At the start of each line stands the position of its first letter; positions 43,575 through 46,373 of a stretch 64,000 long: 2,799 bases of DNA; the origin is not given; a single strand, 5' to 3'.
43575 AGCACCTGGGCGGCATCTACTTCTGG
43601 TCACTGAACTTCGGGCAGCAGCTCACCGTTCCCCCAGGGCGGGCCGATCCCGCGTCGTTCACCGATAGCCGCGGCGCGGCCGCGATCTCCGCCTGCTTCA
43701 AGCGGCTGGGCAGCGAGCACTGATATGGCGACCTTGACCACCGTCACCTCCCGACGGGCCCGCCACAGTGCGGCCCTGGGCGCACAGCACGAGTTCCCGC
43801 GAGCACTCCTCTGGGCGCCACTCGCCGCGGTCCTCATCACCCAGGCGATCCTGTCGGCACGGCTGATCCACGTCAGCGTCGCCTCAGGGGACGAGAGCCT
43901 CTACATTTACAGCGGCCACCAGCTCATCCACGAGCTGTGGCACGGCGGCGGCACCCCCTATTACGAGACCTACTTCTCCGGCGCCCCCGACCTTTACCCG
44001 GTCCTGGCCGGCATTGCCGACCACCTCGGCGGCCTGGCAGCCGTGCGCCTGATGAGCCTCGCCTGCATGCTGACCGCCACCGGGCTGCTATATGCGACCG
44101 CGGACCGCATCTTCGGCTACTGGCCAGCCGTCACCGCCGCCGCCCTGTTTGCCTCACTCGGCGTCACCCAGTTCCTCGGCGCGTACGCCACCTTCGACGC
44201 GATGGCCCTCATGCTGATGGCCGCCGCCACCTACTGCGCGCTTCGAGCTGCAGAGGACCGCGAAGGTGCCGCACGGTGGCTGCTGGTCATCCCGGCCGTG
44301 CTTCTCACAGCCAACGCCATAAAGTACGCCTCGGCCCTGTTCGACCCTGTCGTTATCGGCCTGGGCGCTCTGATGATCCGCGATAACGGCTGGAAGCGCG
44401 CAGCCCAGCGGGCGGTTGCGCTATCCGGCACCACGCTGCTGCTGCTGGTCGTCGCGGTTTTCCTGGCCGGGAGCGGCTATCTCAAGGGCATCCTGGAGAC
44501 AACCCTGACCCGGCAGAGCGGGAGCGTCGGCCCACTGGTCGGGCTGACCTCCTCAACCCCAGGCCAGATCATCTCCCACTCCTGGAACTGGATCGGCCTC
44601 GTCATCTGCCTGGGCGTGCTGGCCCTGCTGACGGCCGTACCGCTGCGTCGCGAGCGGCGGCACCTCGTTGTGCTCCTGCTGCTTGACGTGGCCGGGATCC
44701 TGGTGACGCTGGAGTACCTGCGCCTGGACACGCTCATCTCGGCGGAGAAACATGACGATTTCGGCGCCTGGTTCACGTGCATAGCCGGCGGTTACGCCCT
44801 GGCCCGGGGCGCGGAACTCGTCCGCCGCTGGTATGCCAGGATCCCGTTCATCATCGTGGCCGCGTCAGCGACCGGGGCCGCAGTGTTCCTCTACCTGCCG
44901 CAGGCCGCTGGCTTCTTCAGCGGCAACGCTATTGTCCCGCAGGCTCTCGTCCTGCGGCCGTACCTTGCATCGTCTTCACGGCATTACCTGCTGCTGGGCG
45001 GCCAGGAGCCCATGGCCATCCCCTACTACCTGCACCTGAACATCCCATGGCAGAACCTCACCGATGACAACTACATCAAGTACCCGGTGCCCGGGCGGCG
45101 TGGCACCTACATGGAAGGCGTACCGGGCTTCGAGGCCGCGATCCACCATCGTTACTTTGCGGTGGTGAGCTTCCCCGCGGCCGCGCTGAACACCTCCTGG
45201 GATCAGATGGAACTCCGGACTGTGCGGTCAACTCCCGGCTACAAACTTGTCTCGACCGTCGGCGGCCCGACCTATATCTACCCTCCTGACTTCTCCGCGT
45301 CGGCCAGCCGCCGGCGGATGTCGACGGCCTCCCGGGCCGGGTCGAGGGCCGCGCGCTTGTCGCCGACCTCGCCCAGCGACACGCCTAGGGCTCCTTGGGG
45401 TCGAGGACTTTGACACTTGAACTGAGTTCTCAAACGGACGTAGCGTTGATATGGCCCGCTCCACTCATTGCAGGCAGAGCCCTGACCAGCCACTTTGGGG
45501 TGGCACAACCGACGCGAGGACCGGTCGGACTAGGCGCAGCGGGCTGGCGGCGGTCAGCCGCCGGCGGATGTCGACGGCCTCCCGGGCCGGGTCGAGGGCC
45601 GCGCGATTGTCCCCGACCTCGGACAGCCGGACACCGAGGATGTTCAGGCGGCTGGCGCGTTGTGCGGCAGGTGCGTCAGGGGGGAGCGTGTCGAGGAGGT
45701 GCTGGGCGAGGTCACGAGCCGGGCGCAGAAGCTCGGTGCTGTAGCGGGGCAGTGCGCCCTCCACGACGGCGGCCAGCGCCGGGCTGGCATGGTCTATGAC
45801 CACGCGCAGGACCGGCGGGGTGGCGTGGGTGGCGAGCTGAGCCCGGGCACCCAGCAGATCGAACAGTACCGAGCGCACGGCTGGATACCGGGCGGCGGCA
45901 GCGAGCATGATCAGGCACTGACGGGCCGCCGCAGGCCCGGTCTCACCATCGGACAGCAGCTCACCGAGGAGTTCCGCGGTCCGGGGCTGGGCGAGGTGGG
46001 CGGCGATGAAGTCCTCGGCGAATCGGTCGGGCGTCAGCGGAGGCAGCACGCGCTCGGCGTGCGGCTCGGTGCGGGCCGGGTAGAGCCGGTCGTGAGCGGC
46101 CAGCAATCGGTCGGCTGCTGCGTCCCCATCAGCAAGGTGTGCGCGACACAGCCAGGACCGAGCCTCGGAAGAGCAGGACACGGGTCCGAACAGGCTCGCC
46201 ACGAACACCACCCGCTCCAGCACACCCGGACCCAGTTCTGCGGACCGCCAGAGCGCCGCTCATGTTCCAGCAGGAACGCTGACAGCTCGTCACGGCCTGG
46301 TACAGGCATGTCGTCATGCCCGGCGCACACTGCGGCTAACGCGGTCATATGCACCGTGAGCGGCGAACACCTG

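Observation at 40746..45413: Horizontally acquired GT2-synthase / lipoprotein hydrolase-like / GT-C glycosyltransferase trio: candidate uncharacterised exopolysaccharide or glycoconjugate module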

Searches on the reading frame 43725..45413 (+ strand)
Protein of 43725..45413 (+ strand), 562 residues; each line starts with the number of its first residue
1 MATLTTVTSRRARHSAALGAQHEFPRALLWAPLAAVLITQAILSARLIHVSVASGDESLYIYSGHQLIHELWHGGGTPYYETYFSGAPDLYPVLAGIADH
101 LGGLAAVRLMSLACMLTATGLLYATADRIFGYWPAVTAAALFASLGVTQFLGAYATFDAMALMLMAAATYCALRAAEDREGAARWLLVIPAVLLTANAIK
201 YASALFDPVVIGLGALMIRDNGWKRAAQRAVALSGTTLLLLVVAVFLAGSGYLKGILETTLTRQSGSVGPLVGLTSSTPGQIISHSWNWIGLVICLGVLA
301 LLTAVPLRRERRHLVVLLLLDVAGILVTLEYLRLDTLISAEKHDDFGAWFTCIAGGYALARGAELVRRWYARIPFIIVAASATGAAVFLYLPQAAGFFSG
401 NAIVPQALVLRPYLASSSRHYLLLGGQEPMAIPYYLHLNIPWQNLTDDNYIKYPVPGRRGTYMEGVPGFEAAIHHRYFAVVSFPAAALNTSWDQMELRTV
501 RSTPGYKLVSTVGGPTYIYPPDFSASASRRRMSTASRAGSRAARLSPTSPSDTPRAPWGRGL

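Call 3: search_protein_families(library=pfam, proteins=[window:43725-45413:+], max_evalue=0.01)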
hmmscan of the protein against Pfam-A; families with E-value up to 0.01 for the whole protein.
window:43725-45413:+ (562 aa): 2 families
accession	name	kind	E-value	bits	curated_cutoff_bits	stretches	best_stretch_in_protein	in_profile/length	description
PF13231.12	PMT_2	-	7.5e-13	49.4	26.1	1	105-246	22-157/160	Dolichyl-phosphate-mannose-protein mannosyltransferase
PF02366.24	PMT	-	0.0035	17.4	22.7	1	106-235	84-221/245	Dolichyl-phosphate-mannose-protein mannosyltransferase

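Call 4: search_protein_families(library=ncbifam, proteins=[window:43725-45413:+], max_evalue=0.01)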
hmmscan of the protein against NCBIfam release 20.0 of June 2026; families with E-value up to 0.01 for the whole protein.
window:43725-45413:+ (562 aa): 0 families

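Call 8: search_solved_structures(query=window:43725-45413:+, max_evalue=1)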
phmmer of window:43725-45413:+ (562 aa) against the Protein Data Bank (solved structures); distinct sequences matched with E-value up to 1: 0.

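Call 27: find_homologous_proteins(query=window:43725-45410:+)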
Query window:43725-45410:+ (562 aa): 422 proteins with E <= 0.001 among 8000 candidates; the best 120 are listed.
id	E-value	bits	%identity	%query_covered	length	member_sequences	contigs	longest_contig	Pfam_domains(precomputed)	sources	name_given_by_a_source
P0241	0.0e+0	1234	100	100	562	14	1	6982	PF13231.13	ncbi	-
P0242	1.1e-221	756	100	63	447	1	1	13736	PF13231.13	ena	-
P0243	1.9e-192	659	59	91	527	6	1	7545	PF13231.13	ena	-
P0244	9.2e-189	647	62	86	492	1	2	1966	PF13231.13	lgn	-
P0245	5.5e-185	634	58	91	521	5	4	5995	PF13231.13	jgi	jgi:4-amino-4-deoxy-L-arabinose transferase-like glycosyltransferase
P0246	3.4e-182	625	57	93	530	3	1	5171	PF13231.13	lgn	-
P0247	2.9e-177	609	58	89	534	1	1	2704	PF13231.13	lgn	-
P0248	6.6e-176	604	56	91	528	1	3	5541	PF13231.13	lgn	-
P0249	2.2e-175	603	56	91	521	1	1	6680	PF13231.13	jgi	jgi:4-amino-4-deoxy-L-arabinose transferase-like glycosyltransferase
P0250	4.4e-173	595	59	85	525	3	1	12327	PF13231.13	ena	-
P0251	4.1e-172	592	56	93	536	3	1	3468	PF13231.13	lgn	-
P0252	8.0e-171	588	58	86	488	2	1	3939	PF13231.13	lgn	-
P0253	1.6e-170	587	55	91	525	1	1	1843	PF13231.13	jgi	jgi:4-amino-4-deoxy-L-arabinose transferase-like glycosyltransferase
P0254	6.4e-165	568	58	86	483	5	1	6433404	PF13231.13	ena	-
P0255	2.2e-162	560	56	89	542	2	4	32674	PF13231.13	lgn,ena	-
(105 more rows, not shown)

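Call 57: predict_structure(alignment_id=A3)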
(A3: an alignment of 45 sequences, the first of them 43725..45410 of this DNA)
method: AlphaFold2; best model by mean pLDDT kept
length: 562 residues; sequences in the alignment: 45
mean_pLDDT: 78.3   pTM: 0.82
mean pLDDT of the five models: 78.3, 76.9, 75.0, 74.6, 74.5
residues with pLDDT >= 90: 198; 70-90: 202; 50-70: 108; < 50: 54
segments of 3 or more residues with pLDDT < 50: 8-21, 265-272, 537-539, 544-562
pLDDT, mean of each block of 10 residues (from residue 1): 54 45 76 94 84 75 80 66 61 89 90 95 97 95 80 74 97 92 94 92 92 96 95 96 87 78 52 69 82 89 93 96 91 76 86 95 88 82 71 55 71 71 56 58 63 75 80 87 76 85 93 87 59 49 46 40 34
secondary structure, 60 per line:
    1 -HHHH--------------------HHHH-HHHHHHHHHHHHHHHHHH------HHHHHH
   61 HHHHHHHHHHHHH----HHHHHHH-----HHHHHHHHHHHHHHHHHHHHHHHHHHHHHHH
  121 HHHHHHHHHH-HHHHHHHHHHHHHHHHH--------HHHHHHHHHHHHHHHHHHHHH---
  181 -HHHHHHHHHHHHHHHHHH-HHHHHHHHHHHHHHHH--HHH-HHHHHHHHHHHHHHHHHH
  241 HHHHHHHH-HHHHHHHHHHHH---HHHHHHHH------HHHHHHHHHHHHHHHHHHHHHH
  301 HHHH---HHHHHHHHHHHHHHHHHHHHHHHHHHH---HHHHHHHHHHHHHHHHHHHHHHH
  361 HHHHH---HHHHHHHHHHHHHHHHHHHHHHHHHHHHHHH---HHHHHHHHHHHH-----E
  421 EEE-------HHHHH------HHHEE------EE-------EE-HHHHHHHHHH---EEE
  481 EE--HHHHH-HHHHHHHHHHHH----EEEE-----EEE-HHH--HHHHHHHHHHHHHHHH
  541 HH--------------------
elements in order: H2-5 H26-29 H31-48 H55-73 H78-84 H90-130 H132-148 H157-177 H182-199 H201-216 H223-248 H250-261 H265-272 H279-304 H308-334 H338-365 H369-399 H403-414 E420-423 H431-435 H465-474 E478-482 H485-489 H491-502 E507-510 E516-518 H525-542

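Call 61: fold_search(model_id=the predicted structure, library=pdb)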
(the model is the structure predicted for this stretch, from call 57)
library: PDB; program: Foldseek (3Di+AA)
matches with E <= 10: 370; with E <= 0.001: 19
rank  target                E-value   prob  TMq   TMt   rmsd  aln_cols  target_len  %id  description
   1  7e9s_A                3.2e-06  1.00  0.49  0.35  10.7       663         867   13  Archaeal oligosaccharyltransferase AglB from Archaeoglobus fulgidus in complex with an inhibitory peptide and a dolich (released 2021-09-08)
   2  5f15                  4.0e-06  1.00  0.54  0.56  11.0       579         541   13  Crystal Structure of ArnT from Cupriavidus metallidurans bound to Undecaprenyl phosphate (released 2016-02-17)
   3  5ezm                  4.6e-06  1.00  0.59  0.61   8.6       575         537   14  Crystal Structure of ArnT from Cupriavidus metallidurans in the apo state (released 2016-02-17)
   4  8b6l_I                4.7e-06  1.00  0.50  0.42   9.8       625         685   10  Subtomogram average of the human Sec61-TRAP-OSTA-translocon (released 2022-12-07)
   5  7oci_F                5.8e-06  1.00  0.52  0.47  16.0       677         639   10  Cryo-EM structure of yeast Ost6p containing oligosaccharyltransferase complex (released 2022-02-16)
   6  6s7o_A                8.8e-06  1.00  0.54  0.47   9.8       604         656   11  Cryo-EM structure of human oligosaccharyltransferase complex OST-A (released 2019-12-18)
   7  9n9j_I                9.1e-06  1.00  0.53  0.44   9.4       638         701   10  Structure of a GRP94 folding intermediate engaged with a CCDC134- and FKBP11-bound secretory translocon (released 2025-11-19)
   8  5gmy_A                1.1e-05  1.00  0.52  0.36  12.4       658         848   12  Crystal structure of the Archaeoglobus fulgidus oligosaccharyltransferase (O29867_ARCFU) tethered with an acceptor pep (released 2017-02-01)
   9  8pn9_A                1.7e-05  1.00  0.52  0.46   9.4       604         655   10  Structure of human oligosaccharyltransferase OST-A complex bound to NGI-1 (released 2024-05-08)
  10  3waj                  2.1e-05  1.00  0.47  0.35  13.9       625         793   13  Crystal structure of the Archaeoglobus fulgidus oligosaccharyltransferase (O29867_ARCFU) complex with Zn and sulfate (released 2013-10-30)
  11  6s7t_A                2.4e-05  1.00  0.50  0.42   8.5       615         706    8  Cryo-EM structure of human oligosaccharyltransferase complex OST-B (released 2019-12-18)
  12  8age_A                2.4e-05  1.00  0.46  0.41  11.1       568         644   12  Structure of yeast oligosaccharylransferase complex with acceptor peptide bound (released 2022-12-07)
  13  8agb_A                4.1e-05  1.00  0.51  0.46  11.5       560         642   10  Structure of yeast oligosaccharylransferase complex with lipid-linked oligosaccharide bound (released 2022-12-07)
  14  3wak                  7.3e-05  1.00  0.52  0.37  10.3       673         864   13  Crystal structure of the Archaeoglobus fulgidus oligosaccharyltransferase (O29867_ARCFU) in the apo form (released 2013-10-30)
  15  8agc_A                1.1e-04  1.00  0.51  0.42  15.5       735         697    9  Structure of yeast oligosaccharylransferase complex with lipid-linked oligosaccharide and non-acceptor peptide bound (released 2022-12-07)
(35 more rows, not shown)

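Call 90: find_encoding_contigs(protein=P0254, flank=10000, max_places=1)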
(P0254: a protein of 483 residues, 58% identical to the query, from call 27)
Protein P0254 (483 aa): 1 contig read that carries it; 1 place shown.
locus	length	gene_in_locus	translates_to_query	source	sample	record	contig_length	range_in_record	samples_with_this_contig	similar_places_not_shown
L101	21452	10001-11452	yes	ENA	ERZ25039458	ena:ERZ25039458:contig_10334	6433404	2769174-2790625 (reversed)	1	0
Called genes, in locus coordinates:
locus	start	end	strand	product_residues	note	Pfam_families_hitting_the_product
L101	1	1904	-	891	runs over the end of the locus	PF00882:Zn_dep_PLPC (weak)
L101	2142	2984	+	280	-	PF13560:HTH_31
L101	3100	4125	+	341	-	-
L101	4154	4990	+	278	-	PF12146:Hydrolase_4 (faint), PF00561:Abhydrolase_1, PF12697:Abhydrolase_6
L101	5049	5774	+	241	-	PF00023:Ank (faint), PF12796:Ank_2 (faint), PF13606:Ank_3 (faint), PF13637:Ank_4 (faint)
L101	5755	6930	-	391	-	-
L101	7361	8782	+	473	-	PF13632:Glyco_trans_2_3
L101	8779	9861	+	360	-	PF22612:GH113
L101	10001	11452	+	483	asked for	PF13231:PMT_2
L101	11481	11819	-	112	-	PF12146:Hydrolase_4 (weak)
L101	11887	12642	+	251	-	PF00378:ECH_1, PF16113:ECH_2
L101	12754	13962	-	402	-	PF00067:p450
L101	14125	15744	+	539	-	PF02129:Peptidase_S15, PF08530:PepX_C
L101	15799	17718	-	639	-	PF12708:Pect-lyase_RHGA_epim (weak), PF27525:LAM55_pectate-like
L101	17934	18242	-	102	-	PF03992:ABM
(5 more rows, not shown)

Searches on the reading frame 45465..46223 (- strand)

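Call 3: search_protein_families(library=pfam, proteins=[window:45465-46223:-], max_evalue=0.01)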
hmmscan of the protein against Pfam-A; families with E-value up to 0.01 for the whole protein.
window:45465-46223:- (252 aa): 1 family
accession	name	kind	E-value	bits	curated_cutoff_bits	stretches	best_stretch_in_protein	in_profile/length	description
PF13374.12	TPR_10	-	0.00031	21.1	27.5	1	190-223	2-35/42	Tetratricopeptide repeat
